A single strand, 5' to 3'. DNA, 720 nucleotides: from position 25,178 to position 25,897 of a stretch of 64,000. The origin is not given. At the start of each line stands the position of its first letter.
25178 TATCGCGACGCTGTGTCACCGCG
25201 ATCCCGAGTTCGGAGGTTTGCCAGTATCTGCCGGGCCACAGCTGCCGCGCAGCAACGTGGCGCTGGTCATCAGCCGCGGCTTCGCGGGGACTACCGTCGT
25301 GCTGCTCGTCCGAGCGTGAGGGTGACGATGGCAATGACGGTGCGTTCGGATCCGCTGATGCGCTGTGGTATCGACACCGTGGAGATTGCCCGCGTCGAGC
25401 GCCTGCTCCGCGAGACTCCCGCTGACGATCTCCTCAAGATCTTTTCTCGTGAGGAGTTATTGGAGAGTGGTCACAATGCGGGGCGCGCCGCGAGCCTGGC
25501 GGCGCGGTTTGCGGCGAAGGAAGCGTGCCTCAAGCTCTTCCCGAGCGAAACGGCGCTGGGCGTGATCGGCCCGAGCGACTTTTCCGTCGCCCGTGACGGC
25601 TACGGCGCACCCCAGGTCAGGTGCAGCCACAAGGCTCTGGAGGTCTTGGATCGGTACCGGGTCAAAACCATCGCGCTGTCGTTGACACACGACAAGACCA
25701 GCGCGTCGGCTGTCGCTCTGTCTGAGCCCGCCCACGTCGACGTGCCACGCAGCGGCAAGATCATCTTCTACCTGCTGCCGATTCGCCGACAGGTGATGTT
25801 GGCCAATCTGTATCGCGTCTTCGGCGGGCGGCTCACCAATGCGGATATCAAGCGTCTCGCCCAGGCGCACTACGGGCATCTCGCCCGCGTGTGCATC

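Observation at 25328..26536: Single-polypeptide fusion of AcpS-type phosphopantetheinyl transferase and LpxL-type late acyltransferase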

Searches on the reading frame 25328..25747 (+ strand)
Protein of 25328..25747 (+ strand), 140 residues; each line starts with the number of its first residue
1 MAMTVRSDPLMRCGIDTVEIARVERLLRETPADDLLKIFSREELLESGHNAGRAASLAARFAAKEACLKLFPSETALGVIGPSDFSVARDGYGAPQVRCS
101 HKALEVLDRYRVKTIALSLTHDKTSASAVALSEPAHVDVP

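Call 25: search_solved_structures(query=window:25328-25747:+, max_evalue=0.001, show_alignments=3)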
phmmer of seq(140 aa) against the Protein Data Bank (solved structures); distinct sequences matched with E-value up to 0.001: 21.
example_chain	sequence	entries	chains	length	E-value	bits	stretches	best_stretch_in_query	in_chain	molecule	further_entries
3qmn_A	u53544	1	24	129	2e-10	44.1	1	11-131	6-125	Holo-[acyl-carrier-protein] synthase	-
2jbz_A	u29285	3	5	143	4.3e-09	39.8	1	11-133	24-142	HOLO-[ACYL-CARRIER-PROTEIN] SYNTHASE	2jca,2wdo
2wdy_A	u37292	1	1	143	5.9e-08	36.1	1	11-133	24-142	HOLO-[ACYL-CARRIER-PROTEIN] SYNTHASE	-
2wds_A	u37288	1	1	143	1.1e-07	35.2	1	11-133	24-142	HOLO-[ACYL-CARRIER-PROTEIN] SYNTHASE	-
7w58_A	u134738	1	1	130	2.8e-07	33.9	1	13-133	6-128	4'-phosphopantetheinyl transferase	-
3gwm_A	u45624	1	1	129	2.8e-07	33.9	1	13-133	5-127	Holo-[acyl-carrier-protein] synthase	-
5vbx_A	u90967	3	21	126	3.1e-07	33.8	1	11-131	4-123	Holo-[acyl-carrier-protein] synthase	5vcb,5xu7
3hqj_A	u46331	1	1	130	7.5e-07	32.5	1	13-133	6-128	Holo-[acyl-carrier-protein] synthase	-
4hc6_A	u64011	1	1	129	7.6e-07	32.5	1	13-133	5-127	Holo-[acyl-carrier-protein] synthase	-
3h7q_A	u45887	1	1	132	9.7e-07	32.2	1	13-133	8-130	Holo-[acyl-carrier-protein] synthase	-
3ne1_A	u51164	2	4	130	1e-06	32.1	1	13-133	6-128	Holo-[acyl-carrier-protein] synthase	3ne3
5xuk_A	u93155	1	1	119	2e-06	31.2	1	13-131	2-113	Holo-[acyl-carrier-protein] synthase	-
5xuh_A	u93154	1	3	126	3.3e-06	30.4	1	12-131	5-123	Holo-[acyl-carrier-protein] synthase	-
5suv_A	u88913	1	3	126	3.1e-05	27.3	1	13-131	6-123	Holo-[acyl-carrier-protein] synthase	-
5cmo_A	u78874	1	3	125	3.3e-05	27.2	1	13-131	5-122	Holo-[acyl-carrier-protein] synthase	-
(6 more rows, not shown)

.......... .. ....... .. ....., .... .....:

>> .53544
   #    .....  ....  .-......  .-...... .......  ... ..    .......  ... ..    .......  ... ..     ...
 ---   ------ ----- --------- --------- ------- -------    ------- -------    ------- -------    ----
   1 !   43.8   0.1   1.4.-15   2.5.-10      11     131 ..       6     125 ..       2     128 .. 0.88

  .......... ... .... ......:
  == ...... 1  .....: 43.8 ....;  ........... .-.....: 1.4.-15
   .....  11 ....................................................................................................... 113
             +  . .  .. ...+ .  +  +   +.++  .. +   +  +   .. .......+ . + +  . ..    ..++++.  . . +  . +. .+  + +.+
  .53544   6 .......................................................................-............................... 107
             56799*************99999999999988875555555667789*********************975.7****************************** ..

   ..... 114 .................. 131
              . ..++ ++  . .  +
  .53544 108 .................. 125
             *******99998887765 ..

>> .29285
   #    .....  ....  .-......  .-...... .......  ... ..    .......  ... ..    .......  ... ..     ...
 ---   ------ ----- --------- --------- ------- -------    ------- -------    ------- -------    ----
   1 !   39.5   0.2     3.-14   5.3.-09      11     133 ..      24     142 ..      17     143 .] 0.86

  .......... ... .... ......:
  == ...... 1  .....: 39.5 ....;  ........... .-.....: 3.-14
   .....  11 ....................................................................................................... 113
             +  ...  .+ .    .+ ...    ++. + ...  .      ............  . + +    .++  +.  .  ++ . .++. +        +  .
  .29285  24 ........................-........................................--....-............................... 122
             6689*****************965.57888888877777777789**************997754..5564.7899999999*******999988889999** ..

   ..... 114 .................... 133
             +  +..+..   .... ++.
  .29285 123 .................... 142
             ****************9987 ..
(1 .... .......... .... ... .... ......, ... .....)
